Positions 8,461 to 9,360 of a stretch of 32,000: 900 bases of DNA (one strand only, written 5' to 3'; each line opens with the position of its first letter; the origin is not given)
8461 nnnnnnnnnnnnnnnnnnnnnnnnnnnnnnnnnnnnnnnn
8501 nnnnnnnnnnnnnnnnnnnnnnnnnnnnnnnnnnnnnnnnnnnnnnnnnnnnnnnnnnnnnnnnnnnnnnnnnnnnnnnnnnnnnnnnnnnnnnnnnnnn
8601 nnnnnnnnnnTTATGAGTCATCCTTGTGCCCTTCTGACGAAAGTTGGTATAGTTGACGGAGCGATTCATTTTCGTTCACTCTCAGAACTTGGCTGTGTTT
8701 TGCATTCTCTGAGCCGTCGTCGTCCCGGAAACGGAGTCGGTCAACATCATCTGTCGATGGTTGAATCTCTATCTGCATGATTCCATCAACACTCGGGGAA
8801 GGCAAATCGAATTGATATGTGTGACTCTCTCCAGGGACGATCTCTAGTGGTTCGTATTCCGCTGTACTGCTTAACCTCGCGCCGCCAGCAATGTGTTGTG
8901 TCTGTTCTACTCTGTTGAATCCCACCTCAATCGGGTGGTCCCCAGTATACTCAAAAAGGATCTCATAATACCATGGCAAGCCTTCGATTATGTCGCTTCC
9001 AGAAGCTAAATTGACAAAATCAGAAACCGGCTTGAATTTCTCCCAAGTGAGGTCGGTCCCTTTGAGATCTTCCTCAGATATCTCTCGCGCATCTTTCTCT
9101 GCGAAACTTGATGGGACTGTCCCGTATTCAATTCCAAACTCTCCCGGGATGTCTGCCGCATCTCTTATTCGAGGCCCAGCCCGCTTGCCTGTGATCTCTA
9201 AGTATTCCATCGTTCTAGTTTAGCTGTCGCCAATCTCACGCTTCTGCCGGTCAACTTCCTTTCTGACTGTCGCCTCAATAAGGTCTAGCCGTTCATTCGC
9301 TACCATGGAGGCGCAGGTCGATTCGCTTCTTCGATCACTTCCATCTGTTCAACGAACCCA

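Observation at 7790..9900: AT-rich island: RHH-led 5-6 gene operon of unknown function ending in two membrane proteins (candidate exclusion/defence or toxin module)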

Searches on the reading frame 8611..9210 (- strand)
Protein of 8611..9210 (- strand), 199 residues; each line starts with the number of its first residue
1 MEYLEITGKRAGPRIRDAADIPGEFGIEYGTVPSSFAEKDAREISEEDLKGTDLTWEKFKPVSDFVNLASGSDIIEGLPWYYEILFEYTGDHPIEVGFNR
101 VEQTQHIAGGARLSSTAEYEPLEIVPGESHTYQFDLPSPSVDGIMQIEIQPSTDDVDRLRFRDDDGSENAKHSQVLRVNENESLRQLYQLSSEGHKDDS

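Call 4: search_protein_families(library=pfam, proteins=[window:8611-9210:-], max_evalue=1)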
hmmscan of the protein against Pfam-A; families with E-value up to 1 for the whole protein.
window:8611-9210:- (199 aa): 0 families

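Call 5: search_protein_families(library=phrogs, proteins=[window:8611-9210:-], max_evalue=0.1)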
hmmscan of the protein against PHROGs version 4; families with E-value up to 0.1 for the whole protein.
window:8611-9210:- (199 aa): 0 families

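Call 6: search_protein_families(library=padloc, proteins=[window:8611-9210:-], max_evalue=1)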
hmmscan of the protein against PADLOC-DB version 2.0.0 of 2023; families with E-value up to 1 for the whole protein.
window:8611-9210:- (199 aa): 0 families

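Call 7: search_protein_families(library=ncbifam, proteins=[window:8611-9210:-], max_evalue=1)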
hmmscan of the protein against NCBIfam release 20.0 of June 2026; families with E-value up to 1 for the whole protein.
window:8611-9210:- (199 aa): 0 families

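Call 11: find_homologous_proteins(query=window:8611-9210:-, max_evalue=0.01)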
Query window:8611-9210:- (199 aa): 2 proteins with E <= 0.01 among 115 candidates.
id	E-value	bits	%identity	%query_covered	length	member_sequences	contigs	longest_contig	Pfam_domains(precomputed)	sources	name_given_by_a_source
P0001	1.9e-128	444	100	100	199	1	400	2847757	-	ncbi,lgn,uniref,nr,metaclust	ncbi:hypothetical protein [Haloferax volcanii]|uniref:Uncharacterized protein n=2 Tax=Haloferax volc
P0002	6.0e-64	234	55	99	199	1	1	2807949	-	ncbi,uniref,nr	ncbi:hypothetical protein E4P24_02115 [Haloferax sp. AS1]|uniref:hypothetical protein n=1 Tax=Halofe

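Call 13: find_encoding_contigs(protein=P0002, flank=10000, max_places=3)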
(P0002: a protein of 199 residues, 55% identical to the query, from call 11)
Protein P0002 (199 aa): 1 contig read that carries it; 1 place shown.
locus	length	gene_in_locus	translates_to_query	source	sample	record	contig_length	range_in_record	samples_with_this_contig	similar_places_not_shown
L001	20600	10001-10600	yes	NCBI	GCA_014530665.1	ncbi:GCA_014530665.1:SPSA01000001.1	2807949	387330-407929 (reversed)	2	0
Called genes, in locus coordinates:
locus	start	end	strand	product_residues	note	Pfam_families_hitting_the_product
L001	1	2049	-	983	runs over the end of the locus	PF00005:ABC_tran (faint), PF02463:SMC_N (faint), PF13191:AAA_16 (faint), PF13555:AAA_29 (faint), PF20703:nSTAND1 (faint), PF17760:UvrA_inter, PF00684:DnaJ_CXXCXGXG (faint), PF17755:UvrA_DNA-bind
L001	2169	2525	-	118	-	PF04472:SepF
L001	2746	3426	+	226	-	PF06267:DUF1028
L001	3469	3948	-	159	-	PF01472:PUA, PF26292:PUA_elF2D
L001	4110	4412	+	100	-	PF24443:DUF7562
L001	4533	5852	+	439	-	PF00773:RNB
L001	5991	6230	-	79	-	PF24110:DUF7385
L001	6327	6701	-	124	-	-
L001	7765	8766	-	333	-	PF02899:Phage_int_SAM_1 (weak), PF00589:Phage_integrase (weak)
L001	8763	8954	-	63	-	PF08281:Sigma70_r4_2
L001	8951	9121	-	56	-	-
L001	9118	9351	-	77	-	PF24115:DUF7389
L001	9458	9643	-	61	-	PF22513:FitA-like_RHH (faint)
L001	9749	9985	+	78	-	-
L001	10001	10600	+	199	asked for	-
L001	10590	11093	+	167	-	-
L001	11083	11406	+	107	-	-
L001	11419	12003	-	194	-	PF00589:Phage_integrase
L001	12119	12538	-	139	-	-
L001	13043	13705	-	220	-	-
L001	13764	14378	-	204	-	PF13401:AAA_22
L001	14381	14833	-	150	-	-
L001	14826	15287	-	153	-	-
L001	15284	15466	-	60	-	-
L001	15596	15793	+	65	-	-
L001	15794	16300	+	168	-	-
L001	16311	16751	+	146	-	-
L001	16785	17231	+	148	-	-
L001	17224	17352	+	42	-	-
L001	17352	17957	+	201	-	-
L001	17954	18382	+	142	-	-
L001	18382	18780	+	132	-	-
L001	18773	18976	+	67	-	-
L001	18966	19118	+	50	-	-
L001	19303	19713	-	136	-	-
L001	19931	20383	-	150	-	-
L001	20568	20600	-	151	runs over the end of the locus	-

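Call 45: predict_structure(alignment_id=A2)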
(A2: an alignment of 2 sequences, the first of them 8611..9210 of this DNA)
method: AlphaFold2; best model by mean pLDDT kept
length: 199 residues; sequences in the alignment: 2
mean_pLDDT: 73.5   pTM: 0.63
mean pLDDT of the five models: 73.5, 63.3, 51.0, 50.0, 49.2
residues with pLDDT >= 90: 2; 70-90: 131; 50-70: 57; < 50: 9
segments of 3 or more residues with pLDDT < 50: 170-172, 196-199
pLDDT, mean of each block of 10 residues (from residue 1): 78 77 70 81 86 85 75 66 84 86 72 78 86 76 70 78 65 58 53 46
secondary structure, 60 per line:
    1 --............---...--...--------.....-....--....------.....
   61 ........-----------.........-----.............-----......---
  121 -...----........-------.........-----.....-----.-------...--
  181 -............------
elements in order: E3-14 H34-38 H46-49 H56-68 E80-88 E94-106 E112-117 E122-124 E129-136 E144-152 E158-162 E176-178 H182-193

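Call 48: search_protein_representatives(alignment_id=A2)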
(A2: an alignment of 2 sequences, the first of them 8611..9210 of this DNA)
Query: 2 sequences, 200 profile positions. Proteins with E-value up to 0.001 (for the whole library): 6; up to 1e-10: 2; up to 1e-30: 1. The best 6 are listed.
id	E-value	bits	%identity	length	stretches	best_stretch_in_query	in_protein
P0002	1.1e-116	403.9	-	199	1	1-200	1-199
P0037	1.1e-12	64.4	-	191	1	6-192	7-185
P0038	3.1e-05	40.1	-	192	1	63-197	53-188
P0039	1.7e-04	37.6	-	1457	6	114-146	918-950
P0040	4.9e-04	36.1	-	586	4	90-166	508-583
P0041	9.3e-04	35.2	-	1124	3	123-158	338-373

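Call 50: search_protein_families(library=pfam, proteins=[P0037, P0038, P0039, P0040, P0041], max_evalue=0.01)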
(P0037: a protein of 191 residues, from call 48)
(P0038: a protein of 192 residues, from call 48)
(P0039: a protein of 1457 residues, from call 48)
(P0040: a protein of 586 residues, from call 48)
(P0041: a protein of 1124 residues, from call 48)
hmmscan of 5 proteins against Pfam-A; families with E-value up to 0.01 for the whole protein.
P0037 (191 aa): 0 families

P0038 (192 aa): 0 families

P0039 (1457 aa): 5 families
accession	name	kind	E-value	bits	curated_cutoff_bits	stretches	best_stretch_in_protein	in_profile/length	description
PF05228.19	CHASE4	-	7.5e-08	33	26.2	0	544-593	81-118/140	CHASE4 domain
PF02678.22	Pirin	-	8.1e-07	29.5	26.1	0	1409-1446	57-94/108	Pirin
PF17287.7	POTRA_3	-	0.00031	20.6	27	0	512-530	36-54/56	POTRA domain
PF05961.16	Chordopox_A13L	-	0.0018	18.9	24.1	0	766-801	22-57/69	Chordopoxvirus A13L protein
PF11720.13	Inhibitor_I78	-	0.0046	17.4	23.6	0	434-461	11-42/65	Peptidase inhibitor I78 family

P0040 (586 aa): 2 families
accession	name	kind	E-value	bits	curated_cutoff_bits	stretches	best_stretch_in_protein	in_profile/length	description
PF09394.16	Inhibitor_I42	-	0.0024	18.5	27.2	0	218-256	10-50/91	Chagasin family peptidase inhibitor I42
PF22111.2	MtrC-MtrF_N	-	0.003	17.9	27.7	0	452-527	30-109/126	Decaheme cytochrome c component MtrC/MtrF N-terminal domain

P0041 (1124 aa): 12 families
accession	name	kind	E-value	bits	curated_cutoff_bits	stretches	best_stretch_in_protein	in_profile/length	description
PF16158.11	N_BRCA1_IG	-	3.8e-54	182.3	28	6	289-377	7-100/108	Ig-like domain from next to BRCA1 gene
PF07705.17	CARDB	-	7.2e-13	49.1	22.7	0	398-481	8-82/101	CARDB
PF10989.13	DUF2808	-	6.5e-11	42.9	25.3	1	265-371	27-131/146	Protein of unknown function (DUF2808)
PF01844.29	HNH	-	1.1e-09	38.8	21.4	1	1067-1124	1-47/47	HNH endonuclease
PF14279.12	HNH_5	-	3e-09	37.1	27.5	1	1089-1123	11-45/56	HNH endonuclease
PF16116.10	DUF4832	-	2.4e-07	31.2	29.2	0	166-201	109-144/216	Domain of unknown function (DUF4832)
PF03527.20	RHS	-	2.1e-06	27.9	27.9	1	860-895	1-36/38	RHS protein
PF16353.11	LacZ_4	-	1.1e-05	26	27.3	0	671-707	24-58/87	Beta-galactosidase, domain 4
PF14900.11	DUF4493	-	0.00045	20.5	27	0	111-193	129-205/226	Domain of unknown function (DUF4493)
PF06280.18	fn3_5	-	0.00064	20.8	27.6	0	659-703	41-83/112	Fn3-like domain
PF02221.20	E1_DerP2_DerF2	-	0.0027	18.5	22.7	0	805-836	87-120/133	ML domain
PF11611.13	DUF4352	-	0.0056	17.4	25.9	0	745-773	31-53/122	Domain of unknown function (DUF4352)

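Call 51: fold_search(model_id=the predicted structure, library=viral)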
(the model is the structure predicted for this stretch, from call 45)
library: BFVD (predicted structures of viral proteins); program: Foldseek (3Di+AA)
matches with E <= 10: 1102; with E <= 0.001: 0
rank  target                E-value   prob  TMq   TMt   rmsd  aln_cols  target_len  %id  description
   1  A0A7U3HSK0            7.8e-03  0.98  0.28  0.32  12.1       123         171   16  (no name in the UniProt tables at hand)
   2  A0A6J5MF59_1          9.8e-03  0.99  0.29  0.08   5.8       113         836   12  Uncharacterized protein [uncultured Caudovirales phage]
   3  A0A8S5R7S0            1.6e-02  0.41  0.22  0.25  14.8       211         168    7  Uncharacterized protein [virus sp. ctah610]
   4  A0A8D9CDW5            1.8e-02  0.82  0.25  0.39  15.4       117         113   16  Uncharacterized protein [uncultured marine phage]
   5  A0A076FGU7            2.2e-02  0.96  0.29  0.07   5.9       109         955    9  Uncharacterized protein [Aureococcus anophagefferens virus]
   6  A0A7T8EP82            2.3e-02  0.91  0.22  0.35   5.3        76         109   12  (no name in the UniProt tables at hand)
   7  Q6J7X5                2.7e-02  0.96  0.25  0.24   4.6        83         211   13  Pas56 [Actinoplanes phage phiAsp2]
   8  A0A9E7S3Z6            2.9e-02  0.96  0.26  0.26   5.2        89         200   18  (no name in the UniProt tables at hand)
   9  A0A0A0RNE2            3.2e-02  0.28  0.17  0.14  11.8       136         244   11  Uncharacterized protein [Bacillus phage Moonbeam]
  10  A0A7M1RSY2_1          3.6e-02  0.93  0.23  0.05   4.9        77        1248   10  Spore coat protein-like protein [uncultured phage cr124_1]
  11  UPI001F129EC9         4.1e-02  0.23  0.15  0.05  16.2        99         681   11  (no name look-up for this kind of identifier)
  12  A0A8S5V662            4.6e-02  0.93  0.26  0.31   8.4       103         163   16  Uncharacterized protein [Siphoviridae sp. ctmqu18]
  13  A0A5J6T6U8            4.6e-02  0.84  0.26  0.28   9.0       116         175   12  (no name in the UniProt tables at hand)
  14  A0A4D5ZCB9            4.8e-02  0.35  0.19  0.12  13.4       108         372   11  Tail fiber protein [Burkholderia phage BcepSaruman]
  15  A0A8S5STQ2            5.1e-02  0.87  0.27  0.33   7.0       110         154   17  Thiamine pyridinylase I [Phage sp. ctcqm2]
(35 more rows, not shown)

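Call 52: find_encoding_contigs(protein=P0037, flank=10000, max_places=4)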
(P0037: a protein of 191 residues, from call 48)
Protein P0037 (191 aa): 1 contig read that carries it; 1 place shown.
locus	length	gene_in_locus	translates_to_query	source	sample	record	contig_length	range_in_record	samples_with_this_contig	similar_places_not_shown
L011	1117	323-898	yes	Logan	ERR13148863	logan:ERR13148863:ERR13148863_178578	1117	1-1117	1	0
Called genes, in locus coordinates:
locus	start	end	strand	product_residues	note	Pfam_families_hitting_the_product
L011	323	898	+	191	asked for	-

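Call 53: find_encoding_contigs(protein=P0038, flank=10000, max_places=4)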
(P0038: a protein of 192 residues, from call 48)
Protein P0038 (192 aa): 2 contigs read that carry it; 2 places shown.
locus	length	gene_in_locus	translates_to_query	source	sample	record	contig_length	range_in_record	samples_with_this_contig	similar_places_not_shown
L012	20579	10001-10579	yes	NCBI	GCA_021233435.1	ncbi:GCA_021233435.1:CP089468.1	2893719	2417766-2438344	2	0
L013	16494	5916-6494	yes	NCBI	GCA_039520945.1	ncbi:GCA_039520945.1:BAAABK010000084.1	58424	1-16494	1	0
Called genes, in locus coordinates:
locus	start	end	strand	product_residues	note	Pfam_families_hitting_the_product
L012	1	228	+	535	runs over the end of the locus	-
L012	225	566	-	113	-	PF23425:DUF7113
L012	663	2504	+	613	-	PF01935:DUF87, PF05872:HerA_C (faint)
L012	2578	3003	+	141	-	PF00582:Usp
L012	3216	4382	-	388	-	PF13481:AAA_25 (weak), PF03796:DnaB_C (faint), PF06745:ATPase, PF23442:DUF7125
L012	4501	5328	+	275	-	PF01513:NAD_kinase, PF20143:NAD_kinase_C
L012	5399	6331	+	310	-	PF02649:GCHY-1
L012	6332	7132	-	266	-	PF01978:TrmB, PF24217:DUF7436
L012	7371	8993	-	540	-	PF03190:Thioredox_DsbH, PF13098:Thioredoxin_2 (weak), PF13899:Thioredoxin_7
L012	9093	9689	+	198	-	PF04186:FxsA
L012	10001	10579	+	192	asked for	-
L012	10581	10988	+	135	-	-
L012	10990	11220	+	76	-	-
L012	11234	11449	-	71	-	-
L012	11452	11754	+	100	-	-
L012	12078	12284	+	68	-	PF25959:DUF7996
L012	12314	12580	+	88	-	PF26028:DUF8006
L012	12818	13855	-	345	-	PF22451:NirdL-like_HTH, PF17805:AsnC_trans_reg2, PF22451:NirdL-like_HTH, PF17805:AsnC_trans_reg2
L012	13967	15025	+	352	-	PF02885:Glycos_trans_3N (weak), PF00591:Glycos_transf_3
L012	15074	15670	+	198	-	PF00160:Pro_isomerase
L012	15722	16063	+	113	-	-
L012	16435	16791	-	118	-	PF02537:CRCB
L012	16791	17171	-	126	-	PF02537:CRCB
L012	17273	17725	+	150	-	PF19130:DUF5813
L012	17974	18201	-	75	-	PF01037:AsnC_trans_reg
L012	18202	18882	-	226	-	PF02254:TrkA_N, PF02080:TrkA_C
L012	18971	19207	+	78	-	PF01037:AsnC_trans_reg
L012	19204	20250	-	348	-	PF00676:E1_dh, PF13292:DXP_synthase_N (weak)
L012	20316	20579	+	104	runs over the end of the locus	PF25953:DUF7991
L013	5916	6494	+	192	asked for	-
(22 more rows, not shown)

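Call 60: find_homologous_proteins(query=A5, max_evalue=0.01)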
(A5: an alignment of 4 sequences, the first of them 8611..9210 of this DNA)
Query A5 (4 sequences) (199 aa, profile of the alignment): 4 proteins with E <= 0.01 among 3589 candidates.
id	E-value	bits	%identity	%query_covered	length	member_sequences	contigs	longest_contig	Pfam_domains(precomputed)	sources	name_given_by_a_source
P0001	4.0e-85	302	100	100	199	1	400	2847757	-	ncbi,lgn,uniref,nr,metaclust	ncbi:hypothetical protein [Haloferax volcanii]|uniref:Uncharacterized protein n=2 Tax=Haloferax volc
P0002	2.3e-84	300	55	99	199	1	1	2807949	-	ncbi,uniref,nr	ncbi:hypothetical protein E4P24_02115 [Haloferax sp. AS1]|uniref:hypothetical protein n=1 Tax=Halofe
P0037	2.4e-77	277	30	93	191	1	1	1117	-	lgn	-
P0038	3.7e-66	240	25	66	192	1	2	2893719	-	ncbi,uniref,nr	ncbi:hypothetical protein [Halobacterium noricense]|uniref:hypothetical protein n=1 Tax=Halobacteriu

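Call 61: find_related_loci(query=A5, collection=viral_contigs, flank=8000)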
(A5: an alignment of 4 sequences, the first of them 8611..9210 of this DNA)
Query A5 (199 aa) in viral_contigs; peptide patterns used: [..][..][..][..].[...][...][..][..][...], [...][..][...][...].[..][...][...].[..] (x = any residue, [..] = any of these).
27 stretches matched a pattern, but none encodes a relative of the query by tblastn (E <= 1e-3).

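Call 62: find_related_loci(query=A5, collection=metagenome_contigs, flank=8000)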
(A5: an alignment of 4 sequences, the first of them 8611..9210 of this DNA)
Query A5 (199 aa) in metagenome_contigs; peptide patterns used: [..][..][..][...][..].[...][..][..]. (x = any residue, [..] = any of these).
182 stretches matched a pattern, but none encodes a relative of the query by tblastn (E <= 1e-3).

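Call 66: search_solved_structures(query=A5, max_evalue=1)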
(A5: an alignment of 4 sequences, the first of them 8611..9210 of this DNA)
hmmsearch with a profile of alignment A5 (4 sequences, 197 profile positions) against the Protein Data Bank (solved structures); distinct sequences matched with E-value up to 1: 1.
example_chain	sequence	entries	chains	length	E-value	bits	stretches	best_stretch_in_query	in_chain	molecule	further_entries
7tgh_A9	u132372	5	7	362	0.29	13.9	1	59-147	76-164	NAD-dependent epimerase/dehydratase family protein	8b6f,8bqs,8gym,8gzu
